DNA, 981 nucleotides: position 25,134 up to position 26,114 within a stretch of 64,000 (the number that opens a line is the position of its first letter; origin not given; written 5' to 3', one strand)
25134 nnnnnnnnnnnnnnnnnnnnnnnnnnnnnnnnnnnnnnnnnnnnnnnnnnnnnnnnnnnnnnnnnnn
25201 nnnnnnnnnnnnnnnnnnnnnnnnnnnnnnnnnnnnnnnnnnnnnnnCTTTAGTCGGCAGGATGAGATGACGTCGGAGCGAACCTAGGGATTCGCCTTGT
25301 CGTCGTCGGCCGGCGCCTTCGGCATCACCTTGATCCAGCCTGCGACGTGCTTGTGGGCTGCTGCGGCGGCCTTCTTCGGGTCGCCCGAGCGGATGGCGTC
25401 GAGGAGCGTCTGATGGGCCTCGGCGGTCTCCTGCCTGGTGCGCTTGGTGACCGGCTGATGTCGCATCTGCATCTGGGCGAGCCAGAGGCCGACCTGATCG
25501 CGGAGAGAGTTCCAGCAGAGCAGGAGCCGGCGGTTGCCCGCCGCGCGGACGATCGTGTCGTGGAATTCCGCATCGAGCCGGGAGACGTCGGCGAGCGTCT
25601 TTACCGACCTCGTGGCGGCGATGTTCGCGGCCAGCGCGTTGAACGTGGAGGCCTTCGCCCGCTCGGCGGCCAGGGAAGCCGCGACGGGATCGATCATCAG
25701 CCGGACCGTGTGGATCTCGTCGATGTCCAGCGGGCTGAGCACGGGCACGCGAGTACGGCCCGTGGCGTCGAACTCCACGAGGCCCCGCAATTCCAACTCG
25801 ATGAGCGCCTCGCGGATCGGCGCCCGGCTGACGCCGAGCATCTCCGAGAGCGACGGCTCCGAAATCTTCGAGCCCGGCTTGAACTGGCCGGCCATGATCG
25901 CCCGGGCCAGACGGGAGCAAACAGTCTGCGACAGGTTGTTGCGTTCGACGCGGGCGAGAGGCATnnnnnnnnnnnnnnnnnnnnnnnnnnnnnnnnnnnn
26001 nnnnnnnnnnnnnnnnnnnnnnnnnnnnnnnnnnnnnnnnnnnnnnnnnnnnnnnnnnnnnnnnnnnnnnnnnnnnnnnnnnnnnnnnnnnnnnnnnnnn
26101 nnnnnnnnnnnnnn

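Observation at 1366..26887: Recurrent intergenic palindrome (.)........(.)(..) marks at least eight promoter regions of the catabolic half of the window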

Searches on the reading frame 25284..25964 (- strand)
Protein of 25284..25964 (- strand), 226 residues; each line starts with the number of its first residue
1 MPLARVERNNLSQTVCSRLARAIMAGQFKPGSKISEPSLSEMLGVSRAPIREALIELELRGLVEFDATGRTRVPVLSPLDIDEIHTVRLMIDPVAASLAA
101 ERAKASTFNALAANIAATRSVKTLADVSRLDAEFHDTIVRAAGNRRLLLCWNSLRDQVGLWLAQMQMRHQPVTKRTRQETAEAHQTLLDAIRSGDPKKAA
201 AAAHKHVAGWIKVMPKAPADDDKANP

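Call 12: find_homologous_proteins(query=window:25284-25964:-)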
Query window:25284-25964:- (226 aa): 345 proteins with E <= 0.001 among 1421 candidates; the best 120 are listed.
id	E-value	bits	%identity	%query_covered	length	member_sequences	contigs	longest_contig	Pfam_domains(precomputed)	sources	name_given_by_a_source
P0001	3.3e-130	450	93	100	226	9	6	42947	PF07729.18,PF00392.28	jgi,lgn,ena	-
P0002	3.7e-122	424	89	100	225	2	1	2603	PF07729.18,PF00392.28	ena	-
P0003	2.4e-112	392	85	96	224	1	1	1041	PF07729.18,PF00392.28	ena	-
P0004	2.2e-111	389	83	97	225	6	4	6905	PF07729.18,PF00392.28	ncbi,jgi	jgi:DNA-binding GntR family transcriptional regulator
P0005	2.7e-105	369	78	100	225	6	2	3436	PF07729.18,PF00392.28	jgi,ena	-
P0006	6.3e-101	354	76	98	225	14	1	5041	PF07729.18,PF00392.28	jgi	-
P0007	2.3e-100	353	76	98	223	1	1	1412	PF07729.18,PF00392.28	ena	-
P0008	2.4e-100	353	75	98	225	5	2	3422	PF07729.18,PF00392.28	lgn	-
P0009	4.2e-100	352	77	96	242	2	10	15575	PF07729.18,PF00392.28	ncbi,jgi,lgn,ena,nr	ncbi:MAG: GntR family transcriptional regulator [Planctomycetes bacterium]|nr:GntR family transcript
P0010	1.0e-99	350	76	98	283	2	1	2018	PF07729.18,PF00392.28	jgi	jgi:DNA-binding GntR family transcriptional regulator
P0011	2.5e-99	349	75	98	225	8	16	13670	PF07729.18,PF00392.28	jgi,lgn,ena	jgi:DNA-binding GntR family transcriptional regulator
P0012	5.6e-99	348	75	95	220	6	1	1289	PF07729.18,PF00392.28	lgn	-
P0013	1.1e-98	347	75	98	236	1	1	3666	PF07729.18,PF00392.28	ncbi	ncbi:MAG: GntR family transcriptional regulator [Planctomycetota bacterium]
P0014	2.5e-98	346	72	99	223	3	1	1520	PF07729.18,PF00392.28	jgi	-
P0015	4.5e-98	345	74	99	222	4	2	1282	PF07729.18,PF00392.28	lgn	-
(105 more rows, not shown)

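Call 14: find_related_loci(query=A1, collection=genome_contigs, flank=10000)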
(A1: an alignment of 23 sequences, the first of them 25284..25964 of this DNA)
Query A1 (226 aa) in genome_contigs; peptide patterns used: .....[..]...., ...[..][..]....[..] (x = any residue, [..] = any of these).
599 stretches matched a pattern (row limit reached: there are more); 564 encode a relative of the query (tblastn E <= 1e-3); the best 80 are kept; 80 distinct loci.
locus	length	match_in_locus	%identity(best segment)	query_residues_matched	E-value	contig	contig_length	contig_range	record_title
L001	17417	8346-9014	79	1-224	8e-109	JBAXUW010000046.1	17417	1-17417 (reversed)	MAG: Planctomycetota bacterium isolate ELA671 MAG671_46, whole genome shotgun sequence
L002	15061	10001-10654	77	2-219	2e-107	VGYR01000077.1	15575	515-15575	MAG: Planctomycetota bacterium isolate K_DeepCast_35m_m2_150 K_DeepCast_35m_m2_150_Ga0194129_10005767, whole genome shot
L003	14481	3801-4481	74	1-226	6e-107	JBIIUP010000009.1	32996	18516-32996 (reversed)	MAG: Pirellulales bacterium isolate ME2004-09-02_3300034061_group2_bin12 Rohwer_bin1689_scaffold_676_c1, whole genome sh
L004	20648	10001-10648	73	3-218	5e-103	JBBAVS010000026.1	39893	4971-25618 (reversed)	MAG: Pirellulales bacterium isolate EUL_329 ctg26-EUL_329, whole genome shotgun sequence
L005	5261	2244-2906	75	1-221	2e-102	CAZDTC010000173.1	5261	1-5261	MAG TPA_asm: uncultured Candidatus Kuenenia sp. isolate SRP124364_co1_19 genome assembly, contig: NODE_19997_length_5261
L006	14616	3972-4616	73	4-218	3e-102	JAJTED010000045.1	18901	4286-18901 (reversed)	MAG: Planctomycetaceae bacterium isolate 49628_E33.1 Sample_49628_scaffold_1851, whole genome shotgun sequence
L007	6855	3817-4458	73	5-218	1e-101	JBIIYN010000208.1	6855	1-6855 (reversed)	MAG: Pirellulales bacterium isolate ME2005-09-19_3300034101_group2_bin96 Rohwer_bin1735_scaffold_14403_c1, whole genome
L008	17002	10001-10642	71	3-216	1e-99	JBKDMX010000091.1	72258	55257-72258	MAG: Planctomycetia bacterium isolate samp_2136_metabat2_35 samp_2136_476480, whole genome shotgun sequence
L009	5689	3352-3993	71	4-217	2e-99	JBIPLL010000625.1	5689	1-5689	MAG: Beijerinckiaceae bacterium isolate ME2012-09-07_3300043786_group4_bin6 Rohwer_bin1940_scaffold_20574_c1, whole geno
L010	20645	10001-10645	71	4-218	9e-99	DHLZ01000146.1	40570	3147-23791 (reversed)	MAG TPA_asm: Planctomycetaceae bacterium UBA4655 UBA4655_contig_472, whole genome shotgun sequence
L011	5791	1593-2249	70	1-219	5e-98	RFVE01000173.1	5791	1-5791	MAG: Planctomycetia bacterium isolate WB5_5_029 contig_100_172, whole genome shotgun sequence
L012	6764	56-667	76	18-221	3e-96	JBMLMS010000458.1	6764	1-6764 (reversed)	MAG: Pirellulales bacterium isolate GLSM_20803 NODE_2576_length_6764_cov_6.832166, whole genome shotgun sequence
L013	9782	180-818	69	4-216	4e-96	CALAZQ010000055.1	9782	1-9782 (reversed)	MAG TPA_asm: uncultured Planctomycetaceae bacterium isolate ERR1995205_bin.16_CONCOCT_v1.1_MAG genome assembly, contig:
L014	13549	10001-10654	67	1-218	1e-95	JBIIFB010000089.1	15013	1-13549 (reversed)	MAG: Pirellulales bacterium isolate ME2001-04-10pf_3300042886_group1_bin5 Rohwer_bin1730_scaffold_1168_c1, whole genome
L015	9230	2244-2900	66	1-219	1e-94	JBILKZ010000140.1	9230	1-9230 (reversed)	MAG: Pirellulales bacterium isolate ME2017-07-18_3300034272_group7_bin91 Rohwer_bin1743_scaffold_5891_c1, whole genome s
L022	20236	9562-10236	65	1-224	1e-84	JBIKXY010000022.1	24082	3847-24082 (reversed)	MAG: Pirellulales bacterium isolate ME2015-10-06_3300042338_group6_bin114 Rohwer_bin1715_scaffold_461_c1, whole genome s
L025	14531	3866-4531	65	1-222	1e-94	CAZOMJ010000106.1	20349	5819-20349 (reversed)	MAG TPA_asm: uncultured Candidatus Kuenenia sp. isolate binchicken_co255_452 genome assembly, contig: k141_724786, whole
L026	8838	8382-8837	72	3-154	8e-66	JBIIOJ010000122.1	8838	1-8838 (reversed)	MAG: Pirellulales bacterium isolate ME2002-10-08pf_3300042317_group1_bin116 Rohwer_bin1729_scaffold_5223_c1, whole genom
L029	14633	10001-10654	48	1-218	2e-58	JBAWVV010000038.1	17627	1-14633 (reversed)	MAG: Planctomycetia bacterium isolate ELA020 MAG020_38, whole genome shotgun sequence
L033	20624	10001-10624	43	8-215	3e-52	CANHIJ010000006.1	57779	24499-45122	MAG: Verrucomicrobiales bacterium isolate RE-23may17-412 genome assembly, contig: RE-23may17-C817, whole genome shotgun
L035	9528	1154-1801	67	1-216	7e-96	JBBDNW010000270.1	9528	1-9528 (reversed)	MAG: Pirellulales bacterium isolate LejiaB_66_22 Lejia_B_9222_length_9528_cov_12, whole genome shotgun sequence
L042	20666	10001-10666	39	1-226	4e-42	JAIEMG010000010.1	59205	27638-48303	MAG: Gemmataceae bacterium isolate co.spades.CONCOCT.2.5kb_030 c_000000000009, whole genome shotgun sequence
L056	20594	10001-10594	34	10-207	7e-30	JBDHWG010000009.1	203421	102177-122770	MAG: Anaerolineae bacterium isolate AS-MICRO-3CA.356 NODE_158_length_203421_cov_22.258515, whole genome shotgun sequence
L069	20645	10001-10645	33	6-220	5e-24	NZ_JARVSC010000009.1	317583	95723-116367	Plantibacter sp. ME-Dv--P-122b NODE_4_length_317583_cov_46.290881, whole genome shotgun sequence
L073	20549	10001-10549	36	8-191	2e-23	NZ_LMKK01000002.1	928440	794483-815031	Agreia sp. Leaf210 contig_2, whole genome shotgun sequence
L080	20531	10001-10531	33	8-188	6e-23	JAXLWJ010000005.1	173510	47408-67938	MAG: Anaerolineae bacterium isolate STL-CHL20 C1.49.fa-5, whole genome shotgun sequence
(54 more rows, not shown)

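Call 29: search_protein_families(library=pfam, proteins=[L022:10370-14605:+, L026:1851-6122:+, L008:4424-8596:+, L025:7097-11377:-, L001:1504-5349:-, L014:8921-9637:-, L009:786-2279:+, L003:9190-10101:-, L025:11463-12827:-, L035:1992-4916:+], max_evalue=0.001)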
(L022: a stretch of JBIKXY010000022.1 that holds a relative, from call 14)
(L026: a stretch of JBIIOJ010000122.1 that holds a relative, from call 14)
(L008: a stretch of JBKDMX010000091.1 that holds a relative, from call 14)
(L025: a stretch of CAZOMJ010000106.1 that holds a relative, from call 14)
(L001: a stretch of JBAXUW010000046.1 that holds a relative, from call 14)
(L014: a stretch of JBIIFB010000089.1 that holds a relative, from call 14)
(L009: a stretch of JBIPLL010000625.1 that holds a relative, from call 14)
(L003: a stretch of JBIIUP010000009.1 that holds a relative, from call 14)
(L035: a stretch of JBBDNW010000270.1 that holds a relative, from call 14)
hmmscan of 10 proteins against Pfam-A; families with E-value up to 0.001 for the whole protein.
L022:10370-14605:+ (1411 aa): 7 families
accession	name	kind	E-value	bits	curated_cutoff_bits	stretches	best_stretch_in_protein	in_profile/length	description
PF07631.16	PSD4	-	9.4e-40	136.5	23.3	1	1069-1195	2-128/128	Protein of unknown function (DUF1592)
PF07627.16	PSCyt3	-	9.6e-29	100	27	1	1214-1309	1-96/98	Protein of unknown function (DUF1588)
PF07626.16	PSD3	-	3e-21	76.1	23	1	159-224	1-64/65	Protein of unknown function (DUF1587)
PF07624.16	PSD2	-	3.3e-16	59.2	25.8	1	1325-1399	1-74/74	Protein of unknown function (DUF1585)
PF07637.16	PSD5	-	7.1e-12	45.9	34.2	1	1003-1057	8-62/62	Protein of unknown function (DUF1595)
PF07635.16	PSCyt1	-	3.8e-05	24.7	22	1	75-122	1-59/59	Planctomycete cytochrome C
PF13442.11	Cytochrome_CBB3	-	4.5e-05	24.1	27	0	64-138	3-68/68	Cytochrome C oxidase, cbb3-type, subunit III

L026:1851-6122:+ (1423 aa): 6 families
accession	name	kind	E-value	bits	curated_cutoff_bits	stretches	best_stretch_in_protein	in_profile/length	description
PF07631.16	PSD4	-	1.8e-44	151.8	23.3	1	1080-1206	2-128/128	Protein of unknown function (DUF1592)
PF07627.16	PSCyt3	-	1.8e-28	99.1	27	1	1225-1321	1-97/98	Protein of unknown function (DUF1588)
PF07626.16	PSD3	-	4.3e-23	82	23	1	152-217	1-64/65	Protein of unknown function (DUF1587)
PF07624.16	PSD2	-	7.1e-17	61.3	25.8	1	1336-1410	1-74/74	Protein of unknown function (DUF1585)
PF07637.16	PSD5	-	1.1e-14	55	34.2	1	1012-1068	6-62/62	Protein of unknown function (DUF1595)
PF07635.16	PSCyt1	-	9.6e-05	23.4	22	1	68-115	1-59/59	Planctomycete cytochrome C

L008:4424-8596:+ (1390 aa): 7 families
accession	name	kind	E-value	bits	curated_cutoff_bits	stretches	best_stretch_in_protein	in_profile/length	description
PF07631.16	PSD4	-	9.4e-45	152.7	23.3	1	1047-1173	2-128/128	Protein of unknown function (DUF1592)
PF07627.16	PSCyt3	-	6.6e-28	97.3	27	1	1192-1288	1-97/98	Protein of unknown function (DUF1588)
PF07626.16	PSD3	-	1.2e-22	80.6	23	1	115-180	1-64/65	Protein of unknown function (DUF1587)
PF07624.16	PSD2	-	7.4e-18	64.5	25.8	1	1303-1377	1-74/74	Protein of unknown function (DUF1585)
PF07637.16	PSD5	-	9.9e-13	48.7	34.2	1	978-1035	5-62/62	Protein of unknown function (DUF1595)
PF07635.16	PSCyt1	-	1.4e-05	26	22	1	31-78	1-59/59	Planctomycete cytochrome C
PF13442.11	Cytochrome_CBB3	-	4.5e-05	24.1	27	0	19-94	2-68/68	Cytochrome C oxidase, cbb3-type, subunit III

L025:7097-11377:- (1426 aa): 6 families
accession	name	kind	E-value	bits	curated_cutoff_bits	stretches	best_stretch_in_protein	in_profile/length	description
PF07631.16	PSD4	-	1.6e-41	142.2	23.3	1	1083-1209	2-128/128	Protein of unknown function (DUF1592)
PF07627.16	PSCyt3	-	5e-31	107.3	27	1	1228-1325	1-98/98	Protein of unknown function (DUF1588)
PF07626.16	PSD3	-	8.3e-22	77.9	23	1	144-209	1-64/65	Protein of unknown function (DUF1587)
PF07624.16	PSD2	-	5.5e-21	74.5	25.8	1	1339-1413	1-74/74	Protein of unknown function (DUF1585)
PF07637.16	PSD5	-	1.2e-11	45.2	34.2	1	1015-1071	6-62/62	Protein of unknown function (DUF1595)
PF07635.16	PSCyt1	-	7.6e-05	23.7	22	1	60-107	1-59/59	Planctomycete cytochrome C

L001:1504-5349:- (1281 aa): 7 families
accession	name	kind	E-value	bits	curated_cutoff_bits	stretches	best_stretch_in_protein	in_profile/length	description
PF07631.16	PSD4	-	3.3e-33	115.3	23.3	1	941-1064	4-128/128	Protein of unknown function (DUF1592)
PF07627.16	PSCyt3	-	3.2e-26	91.9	27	1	1083-1176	1-95/98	Protein of unknown function (DUF1588)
PF07626.16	PSD3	-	9.4e-20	71.3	23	1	119-185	1-64/65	Protein of unknown function (DUF1587)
PF07624.16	PSD2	-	1.1e-15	57.6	25.8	1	1192-1265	1-74/74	Protein of unknown function (DUF1585)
PF07637.16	PSD5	-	3.5e-15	56.5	34.2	1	869-927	4-62/62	Protein of unknown function (DUF1595)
PF13442.11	Cytochrome_CBB3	-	1.2e-05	26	27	0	26-98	5-68/68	Cytochrome C oxidase, cbb3-type, subunit III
PF24391.1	HD-CE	-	0.00062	20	27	0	1043-1078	181-217/263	HD-CE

L014:8921-9637:- (238 aa): 2 families
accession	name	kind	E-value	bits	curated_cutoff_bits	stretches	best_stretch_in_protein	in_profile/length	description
PF00005.33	ABC_tran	-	6.2e-28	98.6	25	1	18-161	2-137/137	ABC transporter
PF13304.12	AAA_21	-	4.6e-11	43.8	27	1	142-192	247-301/304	AAA domain, putative AbiEii toxin, Type IV TA system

L009:786-2279:+ (497 aa): 1 family
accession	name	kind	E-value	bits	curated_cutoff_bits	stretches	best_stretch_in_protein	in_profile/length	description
PF00171.27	Aldedh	-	2.3e-151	504.9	23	1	34-493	4-461/461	Aldehyde dehydrogenase family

L003:9190-10101:- (303 aa): 1 family
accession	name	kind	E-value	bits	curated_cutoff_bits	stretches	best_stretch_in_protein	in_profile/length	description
PF00294.29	PfkB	-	3.9e-33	115.5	25.8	1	30-286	26-298/302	pfkB family carbohydrate kinase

L025:11463-12827:- (454 aa): 2 families
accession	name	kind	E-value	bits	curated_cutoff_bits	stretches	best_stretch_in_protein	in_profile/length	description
PF07394.17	DUF1501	-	5.1e-135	451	27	1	40-452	1-389/390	Protein of unknown function (DUF1501)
PF00884.28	Sulfatase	-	0.00039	20.3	25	1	315-424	200-300/301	Sulfatase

L035:1992-4916:+ (974 aa): 4 families
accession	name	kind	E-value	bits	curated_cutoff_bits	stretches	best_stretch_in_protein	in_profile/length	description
PF07583.16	PSCyt2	-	7e-75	252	29.8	1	168-375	2-207/209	Protein of unknown function (DUF1549)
PF07587.16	PSD1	-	1.5e-73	247.7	28.5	1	701-945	1-243/244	Protein of unknown function (DUF1553)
PF07635.16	PSCyt1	-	6.8e-17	62.3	22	1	53-109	1-59/59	Planctomycete cytochrome C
PF13442.11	Cytochrome_CBB3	-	0.00028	21.6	27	0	48-126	9-68/68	Cytochrome C oxidase, cbb3-type, subunit III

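Call 31: search_protein_families(library=ncbifam, proteins=[window:25284-25964:-], max_evalue=0.00001)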
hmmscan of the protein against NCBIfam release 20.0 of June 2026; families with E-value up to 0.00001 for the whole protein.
window:25284-25964:- (226 aa): 10 families
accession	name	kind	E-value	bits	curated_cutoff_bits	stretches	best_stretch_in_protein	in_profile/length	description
TIGR03338.1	phnR_burk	equivalog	8.7e-30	103.9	271.5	1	6-208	7-207/212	phosphonate utilization associated transcriptional regulator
NF003011.0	PRK03837.1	subfamily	7.6e-25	87.9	260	2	78-207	101-226/241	transcriptional regulator NanR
NF007741.0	PRK10421.1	equivalog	3.6e-14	52.8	311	1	84-216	101-235/262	transcriptional regulator LldR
NF007001.0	PRK09464.1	equivalog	1.1e-12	48.1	330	1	2-71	2-72/254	pyruvate dehydrogenase complex transcriptional repressor PdhR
NF007442.0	PRK09990.1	equivalog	5.7e-12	45.6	301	1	6-212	6-233/256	transcriptional regulator GlcC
NF008576.0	PRK11534.1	equivalog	2.7e-11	43.6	218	1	12-216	9-219/225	DNA-binding transcriptional regulator CsiR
NF008571.0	PRK11523.1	equivalog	9.4e-10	38.3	396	1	6-223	4-234/258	transcriptional regulator ExuR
NF008504.0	PRK11414.1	equivalog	2.4e-09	37.3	225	1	9-117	10-121/221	GntR family transcriptional regulator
NF007588.0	PRK10225.1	equivalog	5.3e-07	29.2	442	1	12-66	11-66/257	Uxu operon transcriptional regulator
TIGR02018.2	his_ut_repres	equivalog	6.4e-06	25.7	220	1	13-74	2-64/226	histidine utilization transcriptional repressor HutC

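Call 33: search_protein_families(library=pfam, proteins=[L029:6775-9759:-, L033:10642-13257:+, L033:8372-9667:-, L042:10666-12987:+, L042:13051-14451:+, L056:10641-11624:+, L056:11820-14996:+, L069:8223-9848:-, L073:8203-9825:-, L080:10708-11604:+], max_evalue=0.0001)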
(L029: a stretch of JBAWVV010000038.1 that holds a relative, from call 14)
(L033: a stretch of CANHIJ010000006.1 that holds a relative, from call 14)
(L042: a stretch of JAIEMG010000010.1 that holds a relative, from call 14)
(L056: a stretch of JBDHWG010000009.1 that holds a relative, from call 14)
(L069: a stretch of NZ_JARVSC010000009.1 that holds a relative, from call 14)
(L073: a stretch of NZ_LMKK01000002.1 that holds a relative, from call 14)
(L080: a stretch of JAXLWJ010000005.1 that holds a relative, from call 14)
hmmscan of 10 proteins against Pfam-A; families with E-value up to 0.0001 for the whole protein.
L029:6775-9759:- (994 aa): 3 families
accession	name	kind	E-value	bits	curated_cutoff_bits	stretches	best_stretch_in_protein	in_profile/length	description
PF07587.16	PSD1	-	1.3e-73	247.8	28.5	1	716-965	1-243/244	Protein of unknown function (DUF1553)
PF07583.16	PSCyt2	-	5.1e-72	242.6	29.8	1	169-377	2-206/209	Protein of unknown function (DUF1549)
PF07635.16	PSCyt1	-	1.4e-16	61.3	22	1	40-98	1-59/59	Planctomycete cytochrome C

L033:10642-13257:+ (871 aa): 2 families
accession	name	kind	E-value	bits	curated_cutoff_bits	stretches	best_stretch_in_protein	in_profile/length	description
PF07583.16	PSCyt2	-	2.5e-74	250.2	29.8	1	66-258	17-207/209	Protein of unknown function (DUF1549)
PF07587.16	PSD1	-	6.6e-63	212.8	28.5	2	686-833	104-243/244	Protein of unknown function (DUF1553)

L033:8372-9667:- (431 aa): 5 families
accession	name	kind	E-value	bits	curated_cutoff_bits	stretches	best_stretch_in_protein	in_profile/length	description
PF13360.13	PQQ_2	-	4.5e-26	92.4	27.6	3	271-429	62-222/233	Outer membrane protein assembly factor BamB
PF13570.13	Beta-prop_ACSF4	-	2.6e-07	30.8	133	0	308-417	80-187/329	Beta-alanine-activating enzyme, beta-propeller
PF01011.28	PQQ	-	6.3e-06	25.6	26.7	0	18-56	50-85/595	Glucose/ethanol/alcohol dehydrogenase, beta-propeller domain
PF13202.12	EF-hand_5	-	2e-05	24.3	25.9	0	235-253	2-20/25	EF hand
PF13405.12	EF-hand_6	-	4.9e-05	23.2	25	0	263-283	6-26/30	EF-hand domain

L042:10666-12987:+ (773 aa): 3 families
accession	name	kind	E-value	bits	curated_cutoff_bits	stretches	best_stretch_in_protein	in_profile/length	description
PF07587.16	PSD1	-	1.2e-84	284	28.5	1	496-748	1-241/244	Protein of unknown function (DUF1553)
PF07583.16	PSCyt2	-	1.1e-80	271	29.8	1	154-363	2-208/209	Protein of unknown function (DUF1549)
PF07635.16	PSCyt1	-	2e-06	28.8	22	1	35-90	1-58/59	Planctomycete cytochrome C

L042:13051-14451:+ (466 aa): 1 family
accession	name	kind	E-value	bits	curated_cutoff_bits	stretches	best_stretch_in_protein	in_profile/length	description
PF07394.17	DUF1501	-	8.8e-136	453.5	27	1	42-465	1-390/390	Protein of unknown function (DUF1501)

L056:10641-11624:+ (327 aa): 1 family
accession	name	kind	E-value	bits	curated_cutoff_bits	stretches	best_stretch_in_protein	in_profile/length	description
PF00701.28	DHDPS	-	2.8e-33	115.3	22.1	1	33-310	3-279/289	Dihydrodipicolinate synthetase family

L056:11820-14996:+ (1058 aa): 4 families
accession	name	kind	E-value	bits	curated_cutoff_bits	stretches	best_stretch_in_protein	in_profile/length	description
PF15902.12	Sortilin-Vps10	-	2.9e-35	122.4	33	4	101-226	3-115/446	Sortilin, neurotensin receptor 3,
PF02012.26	BNR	-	7.7e-14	49.8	27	0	262-273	1-12/12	BNR/Asp-box repeat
PF13088.12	BNR_2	-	7.5e-12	45.6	31.4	1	498-674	83-249/277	BNR repeat-like domain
PF15899.11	BNR_6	-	4.1e-05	23.7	27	0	261-274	1-14/14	BNR-Asp box repeat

L069:8223-9848:- (541 aa): 1 family
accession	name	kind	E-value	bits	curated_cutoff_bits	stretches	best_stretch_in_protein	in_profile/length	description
PF00496.27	SBP_bac_5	-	6.7e-95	318.8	32.4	1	86-450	2-364/368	Bacterial extracellular solute-binding proteins, family 5 Middle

L073:8203-9825:- (540 aa): 1 family
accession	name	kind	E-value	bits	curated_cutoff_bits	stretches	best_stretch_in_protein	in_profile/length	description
PF00496.27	SBP_bac_5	-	1.4e-95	321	32.4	1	84-448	2-364/368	Bacterial extracellular solute-binding proteins, family 5 Middle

L080:10708-11604:+ (298 aa): 1 family
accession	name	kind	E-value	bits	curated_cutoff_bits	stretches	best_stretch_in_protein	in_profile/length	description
PF00701.28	DHDPS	-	1.3e-32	113.2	22.1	1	8-293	3-287/289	Dihydrodipicolinate synthetase family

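Call 38: find_encoding_contigs(protein=P0001, flank=10000, max_places=4)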
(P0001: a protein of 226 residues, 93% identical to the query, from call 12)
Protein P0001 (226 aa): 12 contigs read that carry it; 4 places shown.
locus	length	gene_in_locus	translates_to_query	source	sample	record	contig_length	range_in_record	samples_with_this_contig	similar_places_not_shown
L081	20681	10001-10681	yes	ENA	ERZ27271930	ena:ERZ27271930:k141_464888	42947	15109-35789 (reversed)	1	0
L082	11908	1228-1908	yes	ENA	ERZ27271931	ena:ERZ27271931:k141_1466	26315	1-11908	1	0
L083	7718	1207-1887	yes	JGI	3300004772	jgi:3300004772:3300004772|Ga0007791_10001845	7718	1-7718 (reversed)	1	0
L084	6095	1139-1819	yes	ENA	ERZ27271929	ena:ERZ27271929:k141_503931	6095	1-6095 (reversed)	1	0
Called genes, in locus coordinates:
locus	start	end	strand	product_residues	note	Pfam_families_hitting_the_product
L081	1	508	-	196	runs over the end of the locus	PF00258:Flavodoxin_1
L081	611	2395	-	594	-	PF00069:Pkinase, PF07714:PK_Tyr_Ser-Thr, PF08448:PAS_4, PF13426:PAS_9 (weak), PF08447:PAS_3, PF00989:PAS, PF08448:PAS_4, PF13426:PAS_9, +2 more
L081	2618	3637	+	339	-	PF03160:Calx-beta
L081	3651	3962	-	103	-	-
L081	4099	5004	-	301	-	PF03372:Exo_endo_phos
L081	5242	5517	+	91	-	-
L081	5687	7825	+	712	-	-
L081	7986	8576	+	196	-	PF13521:AAA_28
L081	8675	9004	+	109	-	-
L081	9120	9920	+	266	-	PF10370:Rv2993c-like_N (faint), PF01557:FAA_hydrolase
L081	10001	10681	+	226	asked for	PF00392:GntR, PF07729:FCD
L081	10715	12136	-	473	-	PF00364:Biotin_lipoyl (weak), PF02817:E3_binding, PF00198:2-oxoacid_dh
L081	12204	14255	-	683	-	PF00676:E1_dh, PF02779:Transket_pyr, PF02780:Transketolase_C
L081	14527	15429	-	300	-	-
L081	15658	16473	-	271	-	PF12833:HTH_18, PF00165:HTH_AraC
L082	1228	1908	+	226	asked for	PF00392:GntR, PF07729:FCD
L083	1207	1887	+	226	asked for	PF00392:GntR, PF07729:FCD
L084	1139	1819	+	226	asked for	PF00392:GntR, PF07729:FCD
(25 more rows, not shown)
